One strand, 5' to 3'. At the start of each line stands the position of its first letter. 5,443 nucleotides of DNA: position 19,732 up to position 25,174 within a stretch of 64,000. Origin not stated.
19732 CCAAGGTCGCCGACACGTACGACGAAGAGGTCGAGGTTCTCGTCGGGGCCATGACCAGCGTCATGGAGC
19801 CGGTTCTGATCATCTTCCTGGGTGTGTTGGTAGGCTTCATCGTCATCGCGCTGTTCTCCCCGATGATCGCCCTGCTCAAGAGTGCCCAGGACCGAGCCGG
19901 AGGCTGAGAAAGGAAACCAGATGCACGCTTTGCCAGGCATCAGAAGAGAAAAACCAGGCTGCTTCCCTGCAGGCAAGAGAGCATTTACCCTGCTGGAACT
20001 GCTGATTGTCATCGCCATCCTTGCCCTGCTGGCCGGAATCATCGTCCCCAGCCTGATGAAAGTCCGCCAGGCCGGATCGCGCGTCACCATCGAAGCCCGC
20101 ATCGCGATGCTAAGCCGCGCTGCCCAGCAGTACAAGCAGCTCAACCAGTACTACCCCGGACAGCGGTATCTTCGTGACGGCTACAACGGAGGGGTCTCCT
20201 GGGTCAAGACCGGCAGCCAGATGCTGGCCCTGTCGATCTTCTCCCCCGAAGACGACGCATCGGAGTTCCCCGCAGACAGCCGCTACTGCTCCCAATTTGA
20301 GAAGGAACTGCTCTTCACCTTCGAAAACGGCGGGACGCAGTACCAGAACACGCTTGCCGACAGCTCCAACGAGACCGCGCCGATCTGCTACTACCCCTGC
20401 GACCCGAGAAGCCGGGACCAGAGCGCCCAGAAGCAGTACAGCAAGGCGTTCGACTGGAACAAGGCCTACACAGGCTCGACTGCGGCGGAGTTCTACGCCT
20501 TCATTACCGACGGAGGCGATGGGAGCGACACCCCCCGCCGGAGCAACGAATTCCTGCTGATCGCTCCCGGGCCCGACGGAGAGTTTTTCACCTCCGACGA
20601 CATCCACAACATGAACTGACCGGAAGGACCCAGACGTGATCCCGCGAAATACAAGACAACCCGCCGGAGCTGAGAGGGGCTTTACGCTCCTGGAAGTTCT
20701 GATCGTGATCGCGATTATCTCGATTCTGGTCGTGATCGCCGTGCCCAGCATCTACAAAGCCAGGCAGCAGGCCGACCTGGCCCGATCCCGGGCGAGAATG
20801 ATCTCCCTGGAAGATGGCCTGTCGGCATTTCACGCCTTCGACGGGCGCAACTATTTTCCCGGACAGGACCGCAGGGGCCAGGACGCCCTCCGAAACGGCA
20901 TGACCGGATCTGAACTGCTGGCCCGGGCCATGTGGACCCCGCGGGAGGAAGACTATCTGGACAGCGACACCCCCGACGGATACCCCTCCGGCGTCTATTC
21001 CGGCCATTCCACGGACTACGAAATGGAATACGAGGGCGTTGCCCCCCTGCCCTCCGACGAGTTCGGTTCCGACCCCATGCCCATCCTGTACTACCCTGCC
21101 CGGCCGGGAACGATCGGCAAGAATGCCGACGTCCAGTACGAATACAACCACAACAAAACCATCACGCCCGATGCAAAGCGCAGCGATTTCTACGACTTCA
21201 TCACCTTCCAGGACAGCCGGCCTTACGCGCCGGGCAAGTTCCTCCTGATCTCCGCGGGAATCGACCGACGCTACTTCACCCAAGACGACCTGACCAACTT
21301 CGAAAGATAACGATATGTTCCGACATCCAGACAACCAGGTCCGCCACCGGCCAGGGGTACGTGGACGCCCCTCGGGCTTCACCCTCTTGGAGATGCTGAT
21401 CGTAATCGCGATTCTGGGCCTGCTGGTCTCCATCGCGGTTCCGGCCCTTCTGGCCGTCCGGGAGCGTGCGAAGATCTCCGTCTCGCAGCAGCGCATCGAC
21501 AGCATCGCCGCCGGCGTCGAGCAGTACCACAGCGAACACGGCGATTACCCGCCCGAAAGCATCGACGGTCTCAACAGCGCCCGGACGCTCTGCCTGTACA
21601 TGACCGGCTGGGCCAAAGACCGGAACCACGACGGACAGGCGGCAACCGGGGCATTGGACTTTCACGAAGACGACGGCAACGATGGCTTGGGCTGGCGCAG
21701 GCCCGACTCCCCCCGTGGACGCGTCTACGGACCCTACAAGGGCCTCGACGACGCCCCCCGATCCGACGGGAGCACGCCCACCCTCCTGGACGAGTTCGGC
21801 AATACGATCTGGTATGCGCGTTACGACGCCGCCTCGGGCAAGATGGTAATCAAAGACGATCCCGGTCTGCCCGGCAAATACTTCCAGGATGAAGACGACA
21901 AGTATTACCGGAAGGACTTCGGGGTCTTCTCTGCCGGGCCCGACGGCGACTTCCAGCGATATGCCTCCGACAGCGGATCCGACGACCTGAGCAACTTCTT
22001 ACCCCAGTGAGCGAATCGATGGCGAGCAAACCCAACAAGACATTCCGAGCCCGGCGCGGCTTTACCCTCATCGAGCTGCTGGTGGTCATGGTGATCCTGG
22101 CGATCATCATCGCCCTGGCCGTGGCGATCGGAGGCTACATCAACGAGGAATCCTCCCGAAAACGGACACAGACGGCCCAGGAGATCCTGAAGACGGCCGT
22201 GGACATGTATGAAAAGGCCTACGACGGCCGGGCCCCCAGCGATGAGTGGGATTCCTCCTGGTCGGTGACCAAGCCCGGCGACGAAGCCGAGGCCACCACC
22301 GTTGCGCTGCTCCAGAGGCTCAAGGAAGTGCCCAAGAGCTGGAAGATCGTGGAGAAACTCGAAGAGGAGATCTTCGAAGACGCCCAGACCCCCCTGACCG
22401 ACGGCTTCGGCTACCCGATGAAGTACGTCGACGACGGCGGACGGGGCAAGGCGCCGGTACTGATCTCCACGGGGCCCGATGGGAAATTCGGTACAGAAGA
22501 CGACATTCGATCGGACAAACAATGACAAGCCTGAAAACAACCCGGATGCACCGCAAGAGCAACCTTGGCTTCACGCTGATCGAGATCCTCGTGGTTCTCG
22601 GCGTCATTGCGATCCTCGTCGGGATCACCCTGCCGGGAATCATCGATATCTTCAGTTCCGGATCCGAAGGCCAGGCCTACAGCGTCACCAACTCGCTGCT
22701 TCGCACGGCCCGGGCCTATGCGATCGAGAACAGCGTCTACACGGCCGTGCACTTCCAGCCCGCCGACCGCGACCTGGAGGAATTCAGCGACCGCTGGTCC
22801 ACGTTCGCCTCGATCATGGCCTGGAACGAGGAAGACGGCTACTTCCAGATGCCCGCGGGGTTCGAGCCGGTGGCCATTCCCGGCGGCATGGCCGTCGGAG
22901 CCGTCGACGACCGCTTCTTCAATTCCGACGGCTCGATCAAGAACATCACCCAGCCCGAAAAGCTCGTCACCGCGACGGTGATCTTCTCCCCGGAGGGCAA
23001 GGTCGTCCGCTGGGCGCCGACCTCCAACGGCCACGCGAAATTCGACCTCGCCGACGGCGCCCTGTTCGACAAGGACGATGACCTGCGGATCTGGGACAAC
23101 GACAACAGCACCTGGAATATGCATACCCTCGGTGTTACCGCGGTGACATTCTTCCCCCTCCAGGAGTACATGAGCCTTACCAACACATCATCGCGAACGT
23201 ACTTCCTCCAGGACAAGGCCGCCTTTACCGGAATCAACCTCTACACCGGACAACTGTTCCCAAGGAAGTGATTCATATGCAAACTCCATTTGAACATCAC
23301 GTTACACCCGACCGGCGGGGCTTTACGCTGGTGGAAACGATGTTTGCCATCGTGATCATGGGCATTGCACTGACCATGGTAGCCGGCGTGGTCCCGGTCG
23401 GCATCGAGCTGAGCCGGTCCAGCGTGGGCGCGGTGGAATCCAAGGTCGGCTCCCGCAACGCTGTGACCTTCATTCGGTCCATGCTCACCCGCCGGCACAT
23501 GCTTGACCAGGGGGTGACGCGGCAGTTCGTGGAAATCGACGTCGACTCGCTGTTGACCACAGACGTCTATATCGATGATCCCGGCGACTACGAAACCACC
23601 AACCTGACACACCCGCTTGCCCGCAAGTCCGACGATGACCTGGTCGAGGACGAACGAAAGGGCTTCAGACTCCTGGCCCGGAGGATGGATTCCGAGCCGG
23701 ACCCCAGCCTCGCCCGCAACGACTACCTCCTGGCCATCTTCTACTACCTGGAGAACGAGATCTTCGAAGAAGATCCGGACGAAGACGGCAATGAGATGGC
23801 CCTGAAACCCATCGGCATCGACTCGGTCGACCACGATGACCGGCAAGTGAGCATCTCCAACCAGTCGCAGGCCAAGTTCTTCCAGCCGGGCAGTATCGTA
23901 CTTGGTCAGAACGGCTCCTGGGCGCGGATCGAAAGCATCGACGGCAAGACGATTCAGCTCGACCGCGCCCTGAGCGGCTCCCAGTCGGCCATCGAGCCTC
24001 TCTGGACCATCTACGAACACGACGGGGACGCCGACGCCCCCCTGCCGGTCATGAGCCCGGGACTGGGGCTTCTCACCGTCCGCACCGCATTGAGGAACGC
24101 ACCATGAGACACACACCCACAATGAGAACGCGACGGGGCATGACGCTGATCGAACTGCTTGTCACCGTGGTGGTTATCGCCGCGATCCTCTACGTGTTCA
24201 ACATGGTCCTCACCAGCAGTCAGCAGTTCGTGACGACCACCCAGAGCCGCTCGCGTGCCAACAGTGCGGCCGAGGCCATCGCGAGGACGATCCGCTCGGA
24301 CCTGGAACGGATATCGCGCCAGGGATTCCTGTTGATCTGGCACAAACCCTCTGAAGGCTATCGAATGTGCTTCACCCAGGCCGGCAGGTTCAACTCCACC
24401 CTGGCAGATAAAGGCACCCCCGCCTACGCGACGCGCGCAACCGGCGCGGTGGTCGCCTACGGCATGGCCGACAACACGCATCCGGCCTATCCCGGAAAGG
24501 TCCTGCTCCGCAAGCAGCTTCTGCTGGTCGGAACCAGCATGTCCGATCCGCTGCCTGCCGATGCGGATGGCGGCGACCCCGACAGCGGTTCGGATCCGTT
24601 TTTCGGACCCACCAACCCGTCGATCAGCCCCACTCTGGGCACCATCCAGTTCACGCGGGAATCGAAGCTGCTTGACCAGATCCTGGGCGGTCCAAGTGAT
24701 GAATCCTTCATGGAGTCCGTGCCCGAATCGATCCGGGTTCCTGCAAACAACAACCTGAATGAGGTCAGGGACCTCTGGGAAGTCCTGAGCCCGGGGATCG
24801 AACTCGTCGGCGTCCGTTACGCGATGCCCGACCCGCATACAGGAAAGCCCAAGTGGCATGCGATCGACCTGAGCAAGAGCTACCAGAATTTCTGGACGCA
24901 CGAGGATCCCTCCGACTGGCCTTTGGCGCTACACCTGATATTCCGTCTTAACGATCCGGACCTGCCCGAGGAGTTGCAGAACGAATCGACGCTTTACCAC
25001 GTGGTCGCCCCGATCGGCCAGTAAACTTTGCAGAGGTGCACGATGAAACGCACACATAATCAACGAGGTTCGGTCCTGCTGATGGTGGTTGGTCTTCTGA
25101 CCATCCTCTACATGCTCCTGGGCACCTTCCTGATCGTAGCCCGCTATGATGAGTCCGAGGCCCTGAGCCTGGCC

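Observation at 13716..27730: Compact T2SS/T4P-like locus encoding ATPases, platform and pseudopilins, with no secretin or alignment subunits in the window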

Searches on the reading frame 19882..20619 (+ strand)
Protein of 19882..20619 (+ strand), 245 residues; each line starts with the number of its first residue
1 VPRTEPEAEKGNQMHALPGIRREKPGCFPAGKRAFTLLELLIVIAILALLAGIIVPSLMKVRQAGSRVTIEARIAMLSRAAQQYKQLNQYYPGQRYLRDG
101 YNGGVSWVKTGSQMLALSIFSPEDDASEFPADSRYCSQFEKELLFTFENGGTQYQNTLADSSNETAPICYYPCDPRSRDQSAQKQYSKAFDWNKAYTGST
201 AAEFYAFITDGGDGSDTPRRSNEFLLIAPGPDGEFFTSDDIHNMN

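Call 5: search_protein_families(library=pfam, max_evalue=0.01, proteins=[window:19882-20619:+])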
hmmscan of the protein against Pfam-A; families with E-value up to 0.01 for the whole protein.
window:19882-20619:+ (245 aa): 1 family
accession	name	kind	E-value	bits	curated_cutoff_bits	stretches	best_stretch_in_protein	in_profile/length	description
PF07963.17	N_methyl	-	5.6e-06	26.2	21.2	1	32-54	4-26/27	Prokaryotic N-terminal methylation motif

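Call 15: search_protein_families(library=ncbifam, max_evalue=0.01, proteins=[window:19882-20619:+])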
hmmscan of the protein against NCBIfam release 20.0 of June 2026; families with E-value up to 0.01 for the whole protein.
window:19882-20619:+ (245 aa): 10 families
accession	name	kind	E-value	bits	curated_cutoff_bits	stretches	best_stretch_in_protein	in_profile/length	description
TIGR01710.1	typeII_sec_gspG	equivalog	4.5e-11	42.9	88.85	1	33-94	1-62/134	type II secretion system major pseudopilin GspG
NF040999.1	pilin_ComGC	equivalog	4e-07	30.1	75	1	33-90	2-59/84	competence type IV pilus major pilin ComGC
NF041013.1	T4P_ComGE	equivalog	4.3e-07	29.9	49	1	32-86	3-57/83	competence type IV pilus minor pilin ComGE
TIGR02532.1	IV_pilin_GFxxxE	domain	3.1e-06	26.8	16.3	1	32-54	1-23/24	prepilin-type N-terminal cleavage/methylation domain-containing protein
NF041775.1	typeIV_PilA_Myxo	equivalog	4.5e-06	26.8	400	1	30-67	8-44/214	type IV pilin protein PilA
TIGR01708.2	typeII_sec_gspH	equivalog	2.5e-05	24.3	80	1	33-87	2-56/169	type II secretion system minor pseudopilin GspH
NF007862.0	PRK10574.1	equivalog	0.00013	22.1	138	1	32-59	4-31/145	prepilin peptidase-dependent pilin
TIGR02596.1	TIGR02596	subfamily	0.00023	21.3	70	1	35-83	1-49/196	Verru_Chthon cassette protein D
TIGR01711.1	gspJ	equivalog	0.0023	17.8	64.85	1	34-81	2-50/192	type II secretion system minor pseudopilin GspJ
NF040982.1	ComGD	equivalog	0.0047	17.3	70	0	32-67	1-37/139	competence type IV pilus minor pilin ComGD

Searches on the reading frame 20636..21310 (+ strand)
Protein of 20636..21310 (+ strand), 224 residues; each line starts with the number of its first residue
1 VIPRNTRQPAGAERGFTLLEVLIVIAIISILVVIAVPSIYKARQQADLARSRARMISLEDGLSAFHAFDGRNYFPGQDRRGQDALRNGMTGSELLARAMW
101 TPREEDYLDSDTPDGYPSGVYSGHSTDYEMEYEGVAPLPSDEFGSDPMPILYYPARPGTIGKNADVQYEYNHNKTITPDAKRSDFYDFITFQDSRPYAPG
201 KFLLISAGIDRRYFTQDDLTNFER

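Call 5: search_protein_families(library=pfam, max_evalue=0.01, proteins=[window:20636-21310:+])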
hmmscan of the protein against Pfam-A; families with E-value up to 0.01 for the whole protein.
window:20636-21310:+ (224 aa): 1 family
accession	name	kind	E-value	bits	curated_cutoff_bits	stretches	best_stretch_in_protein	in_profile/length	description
PF07963.17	N_methyl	-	2.1e-07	30.7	21.2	1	13-35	4-26/27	Prokaryotic N-terminal methylation motif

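Call 15: search_protein_families(library=ncbifam, max_evalue=0.01, proteins=[window:20636-21310:+])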
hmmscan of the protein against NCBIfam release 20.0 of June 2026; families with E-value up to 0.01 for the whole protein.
window:20636-21310:+ (224 aa): 15 families
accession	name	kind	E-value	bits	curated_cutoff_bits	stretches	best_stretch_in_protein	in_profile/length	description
NF040999.1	pilin_ComGC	equivalog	2.9e-09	37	75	1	14-53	2-41/84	competence type IV pilus major pilin ComGC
TIGR01710.1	typeII_sec_gspG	equivalog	1.5e-08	34.7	88.85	1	14-85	1-69/134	type II secretion system major pseudopilin GspG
TIGR02532.1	IV_pilin_GFxxxE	domain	4.2e-08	32.7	16.3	1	14-36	2-24/24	prepilin-type N-terminal cleavage/methylation domain-containing protein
TIGR01708.2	typeII_sec_gspH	equivalog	6.4e-08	32.8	80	1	13-57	1-45/169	type II secretion system minor pseudopilin GspH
NF041775.1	typeIV_PilA_Myxo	equivalog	5.9e-07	29.7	400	1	13-50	10-47/214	type IV pilin protein PilA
NF007862.0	PRK10574.1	equivalog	6.5e-07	29.6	138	1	13-49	4-40/145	prepilin peptidase-dependent pilin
NF041013.1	T4P_ComGE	equivalog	1.2e-06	28.5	49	1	14-56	4-46/83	competence type IV pilus minor pilin ComGE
TIGR02596.1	TIGR02596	subfamily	1.3e-05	25.3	70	1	16-57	1-41/196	Verru_Chthon cassette protein D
NF007800.0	PRK10506.1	equivalog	7.7e-05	22.6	158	1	12-53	7-48/163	prepilin peptidase-dependent protein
NF040982.1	ComGD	equivalog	9.7e-05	22.8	70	1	13-42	1-29/139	competence type IV pilus minor pilin ComGD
TIGR01711.1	gspJ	equivalog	0.00067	19.5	64.85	1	14-64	1-52/192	type II secretion system minor pseudopilin GspJ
TIGR01707.1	gspI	equivalog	0.00074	20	44.35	1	15-50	1-36/101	type II secretion system minor pseudopilin GspI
NF007848.0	PRK10557.1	equivalog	0.00074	18.9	120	1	11-51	8-47/192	prepilin peptidase-dependent protein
TIGR02599.1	TIGR02599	subfamily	0.00097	18.5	256.5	1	15-56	1-40/361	Verru_Chthon cassette protein C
NF041002.1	pilin_ComGF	equivalog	0.0028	17.9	80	1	13-40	1-28/139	competence type IV pilus minor pilin ComGF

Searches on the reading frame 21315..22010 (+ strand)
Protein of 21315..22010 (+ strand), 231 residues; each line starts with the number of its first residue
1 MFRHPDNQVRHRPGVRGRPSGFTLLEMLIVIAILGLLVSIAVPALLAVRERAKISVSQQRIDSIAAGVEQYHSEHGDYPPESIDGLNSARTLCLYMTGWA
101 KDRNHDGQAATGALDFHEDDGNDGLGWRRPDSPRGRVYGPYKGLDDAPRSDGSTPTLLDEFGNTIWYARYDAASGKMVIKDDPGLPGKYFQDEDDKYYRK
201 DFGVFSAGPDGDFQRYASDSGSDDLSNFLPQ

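Call 5: search_protein_families(library=pfam, max_evalue=0.01, proteins=[window:21315-22010:+])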
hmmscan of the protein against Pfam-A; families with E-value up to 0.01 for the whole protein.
window:21315-22010:+ (231 aa): 1 family
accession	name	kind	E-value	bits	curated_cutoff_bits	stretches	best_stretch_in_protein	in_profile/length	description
PF07963.17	N_methyl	-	9.9e-08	31.7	21.2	1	20-41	5-26/27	Prokaryotic N-terminal methylation motif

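Call 15: search_protein_families(library=ncbifam, max_evalue=0.01, proteins=[window:21315-22010:+])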
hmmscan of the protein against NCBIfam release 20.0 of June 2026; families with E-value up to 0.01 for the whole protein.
window:21315-22010:+ (231 aa): 10 families
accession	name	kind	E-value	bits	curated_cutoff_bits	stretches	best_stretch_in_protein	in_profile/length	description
TIGR01710.1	typeII_sec_gspG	equivalog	3.3e-14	53.1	88.85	1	20-86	1-66/134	type II secretion system major pseudopilin GspG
NF040999.1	pilin_ComGC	equivalog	2.5e-08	34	75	1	20-86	2-66/84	competence type IV pilus major pilin ComGC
NF041775.1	typeIV_PilA_Myxo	equivalog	2.6e-08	34.1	400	1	18-78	9-69/214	type IV pilin protein PilA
TIGR02532.1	IV_pilin_GFxxxE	domain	7.1e-08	32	16.3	1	20-42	2-24/24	prepilin-type N-terminal cleavage/methylation domain-containing protein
NF041013.1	T4P_ComGE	equivalog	3.2e-07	30.4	49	1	21-96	5-80/83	competence type IV pilus minor pilin ComGE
TIGR01708.2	typeII_sec_gspH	equivalog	1.7e-06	28.1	80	1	20-58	2-40/169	type II secretion system minor pseudopilin GspH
NF007862.0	PRK10574.1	equivalog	2.4e-05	24.5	138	1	20-77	5-62/145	prepilin peptidase-dependent pilin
TIGR02596.1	TIGR02596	subfamily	0.00044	20.4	70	1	22-57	1-36/196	Verru_Chthon cassette protein D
NF041002.1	pilin_ComGF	equivalog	0.0056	16.9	80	1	20-51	2-33/139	competence type IV pilus minor pilin ComGF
NF040982.1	ComGD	equivalog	0.0075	16.7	70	0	20-44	2-26/139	competence type IV pilus minor pilin ComGD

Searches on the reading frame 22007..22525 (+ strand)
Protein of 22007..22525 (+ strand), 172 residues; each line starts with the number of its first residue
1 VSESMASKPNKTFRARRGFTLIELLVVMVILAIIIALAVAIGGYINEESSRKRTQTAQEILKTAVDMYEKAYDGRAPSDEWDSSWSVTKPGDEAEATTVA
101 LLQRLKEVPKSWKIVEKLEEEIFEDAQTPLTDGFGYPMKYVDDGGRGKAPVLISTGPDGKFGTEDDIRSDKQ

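Call 5: search_protein_families(library=pfam, max_evalue=0.01, proteins=[window:22007-22525:+])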
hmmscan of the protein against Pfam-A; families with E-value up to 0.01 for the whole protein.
window:22007-22525:+ (172 aa): 3 families
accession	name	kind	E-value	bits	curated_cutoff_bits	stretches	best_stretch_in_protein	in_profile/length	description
PF07963.17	N_methyl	-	2.3e-09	36.9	21.2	1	14-38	2-26/27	Prokaryotic N-terminal methylation motif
PF08334.16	T2SSG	-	4.4e-05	23.9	21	0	102-167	42-105/108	Type II secretion system (T2SS), protein G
PF04636.18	PA26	-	0.0058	16.1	29.4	1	16-116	145-242/445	PA26 p53-induced protein (sestrin)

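Call 15: search_protein_families(library=ncbifam, max_evalue=0.01, proteins=[window:22007-22525:+])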
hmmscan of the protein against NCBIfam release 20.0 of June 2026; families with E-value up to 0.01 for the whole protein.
window:22007-22525:+ (172 aa): 17 families
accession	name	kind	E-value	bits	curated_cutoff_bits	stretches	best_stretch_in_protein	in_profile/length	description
TIGR01710.1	typeII_sec_gspG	equivalog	3.4e-12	46.5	88.85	1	17-110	1-92/134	type II secretion system major pseudopilin GspG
TIGR01708.2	typeII_sec_gspH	equivalog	1.9e-09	37.8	80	1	17-121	2-108/169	type II secretion system minor pseudopilin GspH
TIGR02532.1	IV_pilin_GFxxxE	domain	9e-09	34.8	16.3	1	16-39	1-24/24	prepilin-type N-terminal cleavage/methylation domain-containing protein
NF040999.1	pilin_ComGC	equivalog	7e-06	26.1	75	1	17-72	2-57/84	competence type IV pilus major pilin ComGC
NF041013.1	T4P_ComGE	equivalog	9.6e-06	25.6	49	1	17-69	4-57/83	competence type IV pilus minor pilin ComGE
NF007800.0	PRK10506.1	equivalog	1e-05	25.4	158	1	12-72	4-62/163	prepilin peptidase-dependent protein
NF007862.0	PRK10574.1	equivalog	1.9e-05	24.8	138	1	15-66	3-54/145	prepilin peptidase-dependent pilin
NF038304.1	EPS_HpsC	equivalog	2.1e-05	24.3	200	1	8-68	12-73/318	hormogonium polysaccharide secretion pseudopilin HpsC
TIGR02596.1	TIGR02596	subfamily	4.7e-05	23.6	70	1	19-42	1-24/196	Verru_Chthon cassette protein D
NF041775.1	typeIV_PilA_Myxo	equivalog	0.00019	21.5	400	1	16-55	10-47/214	type IV pilin protein PilA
TIGR02599.1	TIGR02599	subfamily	0.0002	20.8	256.5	1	18-55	1-38/361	Verru_Chthon cassette protein C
NF041002.1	pilin_ComGF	equivalog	0.00042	20.6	80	1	17-64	2-49/139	competence type IV pilus minor pilin ComGF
NF040982.1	ComGD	equivalog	0.0015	19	70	1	17-39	2-24/139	competence type IV pilus minor pilin ComGD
TIGR01707.1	gspI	equivalog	0.0034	17.8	44.35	1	18-41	1-25/101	type II secretion system minor pseudopilin GspI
NF007660.0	PRK10332.1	equivalog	0.006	17.1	86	1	12-49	4-38/107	prepilin-type N-terminal cleavage/methylation domain-containing protein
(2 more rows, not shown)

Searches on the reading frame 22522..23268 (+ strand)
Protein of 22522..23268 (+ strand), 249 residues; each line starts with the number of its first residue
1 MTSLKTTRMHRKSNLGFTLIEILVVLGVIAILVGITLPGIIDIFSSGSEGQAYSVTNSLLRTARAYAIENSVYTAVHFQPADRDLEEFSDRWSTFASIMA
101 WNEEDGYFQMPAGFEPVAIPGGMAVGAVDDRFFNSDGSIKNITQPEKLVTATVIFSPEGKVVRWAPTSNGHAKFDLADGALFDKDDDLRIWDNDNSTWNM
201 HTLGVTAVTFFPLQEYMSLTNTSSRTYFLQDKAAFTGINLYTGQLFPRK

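Call 5: search_protein_families(library=pfam, max_evalue=0.01, proteins=[window:22522-23268:+])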
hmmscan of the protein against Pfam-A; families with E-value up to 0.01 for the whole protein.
seq(249 aa): 1 family
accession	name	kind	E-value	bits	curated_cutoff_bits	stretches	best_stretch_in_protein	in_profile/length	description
PF07963.17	N_methyl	-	2.9e-06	27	21.2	1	11-36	1-26/27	Prokaryotic N-terminal methylation motif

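Call 15: search_protein_families(library=ncbifam, max_evalue=0.01, proteins=[window:22522-23268:+])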
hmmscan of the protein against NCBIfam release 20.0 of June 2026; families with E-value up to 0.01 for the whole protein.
seq(249 aa): 10 families
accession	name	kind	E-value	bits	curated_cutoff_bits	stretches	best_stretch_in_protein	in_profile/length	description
NF040982.1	ComGD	equivalog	2e-06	28.2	70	1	16-82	3-69/139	competence type IV pilus minor pilin ComGD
NF040999.1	pilin_ComGC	equivalog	5.7e-06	26.4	75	1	16-72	3-59/84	competence type IV pilus major pilin ComGC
TIGR02532.1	IV_pilin_GFxxxE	domain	2.2e-05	24.1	16.3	1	16-37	3-24/24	prepilin-type N-terminal cleavage/methylation domain-containing protein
TIGR01710.1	typeII_sec_gspG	equivalog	6e-05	23.1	88.85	1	16-73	2-59/134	type II secretion system major pseudopilin GspG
NF041013.1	T4P_ComGE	equivalog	7.1e-05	22.8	49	1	12-45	1-34/83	competence type IV pilus minor pilin ComGE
NF041775.1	typeIV_PilA_Myxo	equivalog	8.3e-05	22.7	400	1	12-73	8-69/214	type IV pilin protein PilA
NF007862.0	PRK10574.1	equivalog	0.0001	22.5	138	1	14-39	4-29/145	prepilin peptidase-dependent pilin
TIGR02596.1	TIGR02596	subfamily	0.00031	20.9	70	1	17-79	1-63/196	Verru_Chthon cassette protein D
TIGR01708.2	typeII_sec_gspH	equivalog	0.00043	20.3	80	1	16-37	3-24/169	type II secretion system minor pseudopilin GspH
NF038304.1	EPS_HpsC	equivalog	0.0005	19.7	200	1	4-68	11-73/318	hormogonium polysaccharide secretion pseudopilin HpsC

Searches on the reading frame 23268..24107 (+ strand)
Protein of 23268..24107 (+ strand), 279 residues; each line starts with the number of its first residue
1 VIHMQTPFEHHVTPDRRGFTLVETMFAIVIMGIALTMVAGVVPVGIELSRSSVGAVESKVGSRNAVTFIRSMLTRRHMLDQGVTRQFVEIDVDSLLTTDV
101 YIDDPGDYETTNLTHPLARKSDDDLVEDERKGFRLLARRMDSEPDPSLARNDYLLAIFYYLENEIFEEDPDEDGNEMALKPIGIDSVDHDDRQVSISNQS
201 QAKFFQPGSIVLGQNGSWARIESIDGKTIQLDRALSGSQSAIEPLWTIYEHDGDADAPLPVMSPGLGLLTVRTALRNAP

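Call 5: search_protein_families(library=pfam, max_evalue=0.01, proteins=[window:23268-24107:+])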
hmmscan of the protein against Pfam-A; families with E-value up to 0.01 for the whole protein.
window:23268-24107:+ (279 aa): 1 family
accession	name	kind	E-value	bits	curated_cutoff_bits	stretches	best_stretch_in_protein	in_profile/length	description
PF07963.17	N_methyl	-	1.1e-07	31.5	21.2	1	16-38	4-26/27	Prokaryotic N-terminal methylation motif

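Call 16: search_protein_families(library=ncbifam, max_evalue=0.01, proteins=[window:23268-24107:+])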
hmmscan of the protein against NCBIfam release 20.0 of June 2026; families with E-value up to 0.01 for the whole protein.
window:23268-24107:+ (279 aa): 4 families
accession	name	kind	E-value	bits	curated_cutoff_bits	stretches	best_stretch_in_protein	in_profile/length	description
TIGR02532.1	IV_pilin_GFxxxE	domain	1.2e-05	25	16.3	1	16-38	1-23/24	prepilin-type N-terminal cleavage/methylation domain-containing protein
TIGR01708.2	typeII_sec_gspH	equivalog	0.0023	18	80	1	17-39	2-24/169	type II secretion system minor pseudopilin GspH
TIGR01710.1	typeII_sec_gspG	equivalog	0.0069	16.4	88.85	0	17-40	1-24/134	type II secretion system major pseudopilin GspG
NF038303.1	EPS_HpsB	equivalog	0.0072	16.3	150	1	17-46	3-32/211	hormogonium polysaccharide secretion pseudopilin HpsB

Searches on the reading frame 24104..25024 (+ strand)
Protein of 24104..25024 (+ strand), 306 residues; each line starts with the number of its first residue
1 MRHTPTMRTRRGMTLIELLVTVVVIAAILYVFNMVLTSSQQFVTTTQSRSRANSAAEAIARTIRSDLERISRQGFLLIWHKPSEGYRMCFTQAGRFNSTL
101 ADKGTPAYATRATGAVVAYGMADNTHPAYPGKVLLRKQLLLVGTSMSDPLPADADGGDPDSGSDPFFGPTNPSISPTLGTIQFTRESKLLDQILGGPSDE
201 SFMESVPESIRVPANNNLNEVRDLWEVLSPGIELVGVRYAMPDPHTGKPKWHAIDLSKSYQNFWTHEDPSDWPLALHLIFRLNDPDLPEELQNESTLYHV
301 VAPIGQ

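Call 6: search_protein_families(library=pfam, max_evalue=0.01, proteins=[window:24104-25024:+])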
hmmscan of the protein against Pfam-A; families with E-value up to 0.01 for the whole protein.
window:24104-25024:+ (306 aa): 1 family
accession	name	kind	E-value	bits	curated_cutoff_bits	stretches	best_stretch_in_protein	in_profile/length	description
PF07963.17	N_methyl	-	1.8e-05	24.5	21.2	1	7-29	1-23/27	Prokaryotic N-terminal methylation motif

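Call 16: search_protein_families(library=ncbifam, max_evalue=0.01, proteins=[window:24104-25024:+])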
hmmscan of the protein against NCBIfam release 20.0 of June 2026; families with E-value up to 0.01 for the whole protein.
window:24104-25024:+ (306 aa): 4 families
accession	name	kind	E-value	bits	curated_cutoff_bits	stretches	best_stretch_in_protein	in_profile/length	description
TIGR02599.1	TIGR02599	subfamily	5e-05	22.7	256.5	1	12-68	1-57/361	Verru_Chthon cassette protein C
TIGR02532.1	IV_pilin_GFxxxE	domain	5.8e-05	22.8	16.3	1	10-28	1-19/24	prepilin-type N-terminal cleavage/methylation domain-containing protein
TIGR02523.1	type_IV_pilV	equivalog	0.00052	20.5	52.2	1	11-66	2-57/139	type IV pilus modification protein PilV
TIGR01708.2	typeII_sec_gspH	equivalog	0.0053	16.8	80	1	11-95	2-79/169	type II secretion system minor pseudopilin GspH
